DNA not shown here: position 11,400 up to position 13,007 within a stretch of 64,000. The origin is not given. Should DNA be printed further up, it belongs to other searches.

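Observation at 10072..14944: LuxE/LuxC fatty-acid-reductase pair coupled to an omega-type aminotransferase and SCP2, with no luxA/B/D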

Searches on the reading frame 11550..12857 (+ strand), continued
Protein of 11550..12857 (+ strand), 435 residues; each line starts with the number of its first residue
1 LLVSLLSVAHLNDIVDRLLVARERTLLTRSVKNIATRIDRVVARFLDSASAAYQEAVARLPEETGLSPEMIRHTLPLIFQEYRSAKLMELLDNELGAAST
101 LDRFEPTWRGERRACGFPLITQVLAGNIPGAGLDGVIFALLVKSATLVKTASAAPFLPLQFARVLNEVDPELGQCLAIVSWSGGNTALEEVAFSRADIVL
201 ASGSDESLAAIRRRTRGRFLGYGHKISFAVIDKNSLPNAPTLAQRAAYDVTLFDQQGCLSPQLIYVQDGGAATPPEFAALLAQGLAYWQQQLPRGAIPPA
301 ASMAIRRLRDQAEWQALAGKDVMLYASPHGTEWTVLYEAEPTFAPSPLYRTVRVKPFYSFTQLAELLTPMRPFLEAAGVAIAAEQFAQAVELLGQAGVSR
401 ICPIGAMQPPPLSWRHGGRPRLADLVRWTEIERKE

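Call 83: find_related_loci(query=A2, collection=metagenome_contigs, flank=10000)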
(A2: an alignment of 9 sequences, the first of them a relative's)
Query A2 (495 aa) in metagenome_contigs; peptide patterns used: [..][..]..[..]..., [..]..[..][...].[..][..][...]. (x = any residue, [..] = any of these).
600 stretches matched a pattern (row limit reached: there are more); 481 encode a relative of the query (tblastn E <= 1e-3); the best 80 are kept; 80 distinct loci.
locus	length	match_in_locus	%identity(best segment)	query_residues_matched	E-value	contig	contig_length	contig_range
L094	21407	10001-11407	49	35-490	6e-147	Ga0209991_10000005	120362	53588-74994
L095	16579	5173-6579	49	35-490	1e-146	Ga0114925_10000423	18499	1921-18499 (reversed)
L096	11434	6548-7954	49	35-490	2e-145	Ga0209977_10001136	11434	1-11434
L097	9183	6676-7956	53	64-489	1e-141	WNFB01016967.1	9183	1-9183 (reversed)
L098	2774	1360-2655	53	62-492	2e-148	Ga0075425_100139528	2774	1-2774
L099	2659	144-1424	53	64-489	3e-148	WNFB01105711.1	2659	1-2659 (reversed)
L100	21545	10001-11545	45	1-490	4e-140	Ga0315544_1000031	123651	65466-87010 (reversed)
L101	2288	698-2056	49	37-489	4e-149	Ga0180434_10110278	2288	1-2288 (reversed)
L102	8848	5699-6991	51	60-489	2e-138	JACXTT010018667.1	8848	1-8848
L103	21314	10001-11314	55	55-489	1e-137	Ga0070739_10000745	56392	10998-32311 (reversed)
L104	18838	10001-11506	49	9-493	2e-137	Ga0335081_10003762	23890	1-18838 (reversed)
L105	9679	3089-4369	51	64-489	2e-136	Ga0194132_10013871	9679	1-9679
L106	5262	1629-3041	49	33-489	2e-137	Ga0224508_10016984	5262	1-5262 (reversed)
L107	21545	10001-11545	46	1-490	6e-136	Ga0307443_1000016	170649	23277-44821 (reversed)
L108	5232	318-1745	48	27-489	5e-137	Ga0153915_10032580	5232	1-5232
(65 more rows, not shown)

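Call 91: find_related_loci(query=A2, collection=viral_contigs, flank=10000)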
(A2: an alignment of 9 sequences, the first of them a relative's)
Query A2 (495 aa) in viral_contigs; peptide patterns used: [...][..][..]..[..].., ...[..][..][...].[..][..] (x = any residue, [..] = any of these).
16 stretches matched a pattern, but none encodes a relative of the query by tblastn (E <= 1e-3).

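Call 92: search_protein_families(library=ncbifam, proteins=[L042:8196-8831:+, L043:2985-3617:+, L048:6245-7444:+, L042:7226-8128:+, L042:12671-14101:+, L048:4154-5083:-, L048:2868-4088:-, L042:8838-9914:+, L042:11303-12556:+], max_evalue=1e-8)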
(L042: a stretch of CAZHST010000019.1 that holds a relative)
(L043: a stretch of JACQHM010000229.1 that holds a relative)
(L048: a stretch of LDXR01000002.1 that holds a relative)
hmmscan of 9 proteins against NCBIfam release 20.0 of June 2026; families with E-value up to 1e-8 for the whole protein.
L042:8196-8831:+ (211 aa): 6 families
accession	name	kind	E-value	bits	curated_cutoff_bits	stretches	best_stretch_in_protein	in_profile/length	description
TIGR04349.1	rSAM_QueE_gams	hypoth_equivalog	5.9e-93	310.4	300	1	3-206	3-206/210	7-carboxy-7-deazaguanine synthase QueE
TIGR03963.1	rSAM_QueE_Clost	equivalog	9.6e-58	195.4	260.1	1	3-211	3-219/219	putative 7-carboxy-7-deazaguanine synthase QueE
TIGR04322.1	rSAM_QueE_Ecoli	equivalog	9.9e-22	77.5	200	1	7-48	1-42/215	7-carboxy-7-deazaguanine synthase QueE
TIGR03365.1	Bsubt_queE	equivalog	1.2e-19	70.8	206.1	1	3-160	5-175/238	7-carboxy-7-deazaguanine synthase QueE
TIGR04508.1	queE_Cx14CxxC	equivalog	2.2e-13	50.5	240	1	3-103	3-122/208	7-carboxy-7-deazaguanine synthase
TIGR02495.1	NrdG2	equivalog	1e-12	47.8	131.15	1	16-99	13-100/193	anaerobic ribonucleoside-triphosphate reductase activating protein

L043:2985-3617:+ (210 aa): 6 families
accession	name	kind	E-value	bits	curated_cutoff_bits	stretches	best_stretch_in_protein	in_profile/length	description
TIGR04349.1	rSAM_QueE_gams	hypoth_equivalog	1.7e-94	315.3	300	1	2-205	3-206/210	7-carboxy-7-deazaguanine synthase QueE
TIGR03963.1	rSAM_QueE_Clost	equivalog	9.2e-57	192.2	260.1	1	2-210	3-219/219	putative 7-carboxy-7-deazaguanine synthase QueE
TIGR03365.1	Bsubt_queE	equivalog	1.6e-23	83.4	206.1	1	2-160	5-176/238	7-carboxy-7-deazaguanine synthase QueE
TIGR04322.1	rSAM_QueE_Ecoli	equivalog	2.6e-21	76.1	200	2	6-43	1-38/215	7-carboxy-7-deazaguanine synthase QueE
TIGR04508.1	queE_Cx14CxxC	equivalog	7.1e-12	45.6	240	1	2-102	3-122/208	7-carboxy-7-deazaguanine synthase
TIGR02495.1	NrdG2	equivalog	3.2e-11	42.9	131.15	1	15-98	13-100/193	anaerobic ribonucleoside-triphosphate reductase activating protein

L048:6245-7444:+ (399 aa): 1 family
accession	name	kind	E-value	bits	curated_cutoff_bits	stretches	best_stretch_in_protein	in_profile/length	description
TIGR00276.1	TIGR00276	equivalog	2e-115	385.4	200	1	14-348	1-336/337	tRNA epoxyqueuosine(34) reductase QueG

L042:7226-8128:+ (300 aa): 0 families

L042:12671-14101:+ (476 aa): 5 families
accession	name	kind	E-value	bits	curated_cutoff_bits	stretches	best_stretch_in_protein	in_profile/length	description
NF052592.1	LarAH_14_15_16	equivalog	3.3e-129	431.6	740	2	9-258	14-256/520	NPN-dependent hydroxyacid isomerase, LarAH14/15/16 family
NF052593.1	NPN_racem_MAR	equivalog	4.4e-31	107.9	500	1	10-299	4-277/415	nickel-dependent malate racemase, LarAH6 family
NF052525.1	NPN_LarAH10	equivalog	3e-30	105.3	540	1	10-298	6-287/426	NPN-dependent 2-hydroxyacid racemase, LarAH10 family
NF052595.1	NPN_LarAH5_MAR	equivalog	4.4e-26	91.8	462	1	9-298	3-275/415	nickel-dependent malate racemase, LarAH5 family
NF033504.2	Ni_dep_LarA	equivalog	3.7e-25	88.5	460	1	9-298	4-279/422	nickel-dependent lactate racemase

L048:4154-5083:- (309 aa): 1 family
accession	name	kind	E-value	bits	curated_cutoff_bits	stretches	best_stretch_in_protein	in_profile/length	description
NF033503.1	LarB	equivalog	2.7e-82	275.5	175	1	97-303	1-207/209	nickel pincer cofactor biosynthesis protein LarB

L048:2868-4088:- (406 aa): 2 families
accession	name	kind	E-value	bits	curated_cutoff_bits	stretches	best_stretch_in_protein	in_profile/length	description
TIGR00299.2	nickel_LarC1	equivalog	7.5e-59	198.2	90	1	72-236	1-165/165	nickel pincer cofactor biosynthesis protein LarC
NF052512.1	nickel_LarC2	equivalog_domain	2.9e-41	140.2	50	1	248-365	1-118/118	nickel pincer cofactor biosynthesis protein LarC2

L042:8838-9914:+ (358 aa): 1 family
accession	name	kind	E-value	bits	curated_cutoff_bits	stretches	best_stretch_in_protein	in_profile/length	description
NF052244.1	LCFA_lig_LuxE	equivalog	4.9e-14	52.1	550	0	15-89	27-102/367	long-chain-fatty-acid--protein ligase LuxE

L042:11303-12556:+ (417 aa): 69 families (the best 25 are shown)
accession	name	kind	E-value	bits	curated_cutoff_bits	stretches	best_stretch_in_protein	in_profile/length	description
NF005993.0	PRK08117.1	subfamily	5.2e-112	374.6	574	2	194-414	205-429/433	aspartate aminotransferase family protein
NF002874.0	PRK03244.1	equivalog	7.6e-111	370.7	457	1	15-414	4-394/399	acetylornithine transaminase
TIGR00707.1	argD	subfamily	2.2e-110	369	410.05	1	38-412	10-380/381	acetylornithine/succinylornithine family transaminase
NF004426.0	PRK05769.1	equivalog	9.7e-107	357.5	552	2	195-414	220-439/441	acetyl ornithine aminotransferase family protein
NF008570.0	PRK11522.1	equivalog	3.5e-106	355.6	612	1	25-413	58-455/464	putrescine aminotransferase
NF002325.0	PRK01278.1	subfamily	7.2e-98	327.8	372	1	37-414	13-388/395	acetylornithine transaminase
NF002797.0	PRK02936.1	equivalog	1.2e-95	320.5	496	1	37-413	11-378/385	acetylornithine transaminase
NF053554.1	prodigi_MAP_PigE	equivalog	1.1e-94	318.4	850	1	42-359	405-728/837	prodigiosin MAP biosynthesis aminotransferase PigE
TIGR03372.1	putres_am_tran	equivalog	7.5e-94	315.1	658.65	1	26-406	47-436/442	putrescine aminotransferase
NF042418.1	LysJ_Th_th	equivalog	2.8e-93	312.9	700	1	39-412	20-385/386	[LysW]-aminoadipate semialdehyde transaminase LysJ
NF045491.1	LysJ_Sulfobales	equivalog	3.7e-86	289.4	700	1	38-411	11-376/386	[LysW]-aminoadipate semialdehyde/glutamate semialdehyde transaminase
TIGR03246.1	arg_catab_astC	subfamily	2.9e-84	283.4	609.95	1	36-414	16-395/397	acetylornithine/succinylornithine family transaminase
NF003468.0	PRK05093.1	subfamily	4e-84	282.7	522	1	36-414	22-401/405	acetylornithine/succinyldiaminopimelate transaminase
TIGR00700.1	GABAtrnsam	equivalog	7.9e-82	275.1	506.65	1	40-413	18-419/420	4-aminobutyrate--2-oxoglutarate transaminase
NF004714.0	PRK06058.1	subfamily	2.1e-81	273.9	639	2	195-414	222-446/447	4-aminobutyrate--2-oxoglutarate transaminase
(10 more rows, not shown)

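Call 101: predict_structure(alignment_id=A1)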
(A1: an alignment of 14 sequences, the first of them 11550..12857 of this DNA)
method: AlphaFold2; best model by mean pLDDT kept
length: 435 residues; sequences in the alignment: 14
mean_pLDDT: 49.3   pTM: 0.38
mean pLDDT of the five models: 49.3, 47.1, 46.3, 44.7, 43.0
residues with pLDDT >= 90: 6; 70-90: 49; 50-70: 141; < 50: 239
segments of 3 or more residues with pLDDT < 50: 1-7, 64-66, 90-154, 177-212, 214-230, 256-266, 294-322, 325-357, 374-378, 404-435
pLDDT, mean of each block of 10 residues (from residue 1): 43 56 60 76 88 84 57 63 61 44 33 30 30 32 26 50 79 55 38 34 40 40 32 60 63 46 47 64 70 49 43 44 47 39 28 40 62 51 69 65 40 26 24 28
secondary structure, 60 per line:
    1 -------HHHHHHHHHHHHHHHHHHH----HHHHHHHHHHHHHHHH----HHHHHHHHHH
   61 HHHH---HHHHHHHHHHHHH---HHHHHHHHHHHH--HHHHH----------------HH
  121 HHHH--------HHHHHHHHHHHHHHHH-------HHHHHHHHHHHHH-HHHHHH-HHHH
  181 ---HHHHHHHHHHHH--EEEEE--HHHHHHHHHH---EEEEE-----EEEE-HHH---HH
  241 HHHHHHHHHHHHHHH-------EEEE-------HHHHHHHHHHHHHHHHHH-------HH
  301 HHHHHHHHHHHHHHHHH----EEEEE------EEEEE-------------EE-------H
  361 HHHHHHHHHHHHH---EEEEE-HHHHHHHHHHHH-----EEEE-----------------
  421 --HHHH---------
elements in order: H8-26 H31-46 H51-64 H68-80 H84-95 H98-102 H119-124 H133-148 H156-168 H170-175 H177-180 H184-195 E198-202 H205-214 E218-222 E228-231 H239-255 E263-266 H274-291 H299-317 E322-326 E333-337 H360-373 E377-381 H383-394 E400-403 H423-426

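Call 102: search_protein_representatives(protein=window:11550-12857:+)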
Query: 435 residues. Proteins with E-value up to 0.001 (for the whole library): 3329; up to 1e-10: 2109; up to 1e-30: 686. The best 150 are listed.
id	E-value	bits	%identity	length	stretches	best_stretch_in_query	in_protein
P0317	1.5e-107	376.5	43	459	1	13-432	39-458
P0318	2.4e-105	369.2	43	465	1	4-433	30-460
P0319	3.1e-105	368.9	45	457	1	5-432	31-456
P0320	2.8e-97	342.7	41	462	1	5-433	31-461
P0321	3.8e-95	335.7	43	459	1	21-434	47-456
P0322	3.4e-90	319.4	45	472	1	13-430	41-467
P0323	8.0e-88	311.5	42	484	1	6-433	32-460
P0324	3.3e-86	306.2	39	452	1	4-432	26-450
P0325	5.7e-86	305.4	43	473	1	6-433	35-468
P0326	9.0e-86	304.8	39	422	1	32-432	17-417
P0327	4.5e-85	302.5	37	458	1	11-432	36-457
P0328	1.1e-84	301.2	39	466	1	26-432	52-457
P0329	2.3e-84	300.1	44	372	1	70-433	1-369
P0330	1.1e-83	297.9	41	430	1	12-432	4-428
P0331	1.9e-83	297.1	43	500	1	15-432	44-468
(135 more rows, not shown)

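Call 103: find_encoding_contigs(protein=P0317, flank=8000, max_places=2)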
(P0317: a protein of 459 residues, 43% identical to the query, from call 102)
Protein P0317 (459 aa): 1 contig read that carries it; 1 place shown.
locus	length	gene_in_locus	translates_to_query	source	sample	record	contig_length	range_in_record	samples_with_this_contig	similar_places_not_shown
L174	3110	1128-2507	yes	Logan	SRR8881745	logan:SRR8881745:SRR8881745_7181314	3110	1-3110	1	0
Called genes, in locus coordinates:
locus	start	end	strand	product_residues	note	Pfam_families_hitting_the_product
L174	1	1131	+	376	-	?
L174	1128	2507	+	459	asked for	PF05893:LuxC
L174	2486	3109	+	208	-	?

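Call 104: find_encoding_contigs(protein=P0322, flank=8000, max_places=2)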
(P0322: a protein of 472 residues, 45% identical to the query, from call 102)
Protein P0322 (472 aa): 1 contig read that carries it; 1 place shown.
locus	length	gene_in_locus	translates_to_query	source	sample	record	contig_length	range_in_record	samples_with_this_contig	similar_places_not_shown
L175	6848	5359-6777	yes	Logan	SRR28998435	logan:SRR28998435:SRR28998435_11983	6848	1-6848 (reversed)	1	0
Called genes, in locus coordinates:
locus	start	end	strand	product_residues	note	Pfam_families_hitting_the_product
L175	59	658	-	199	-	PF01464:SLT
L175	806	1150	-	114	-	PF04972:BON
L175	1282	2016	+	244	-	PF02517:Rce1-like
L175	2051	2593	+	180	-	-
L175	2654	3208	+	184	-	-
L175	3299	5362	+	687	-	PF18939:DUF5686 (faint)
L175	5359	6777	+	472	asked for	PF05893:LuxC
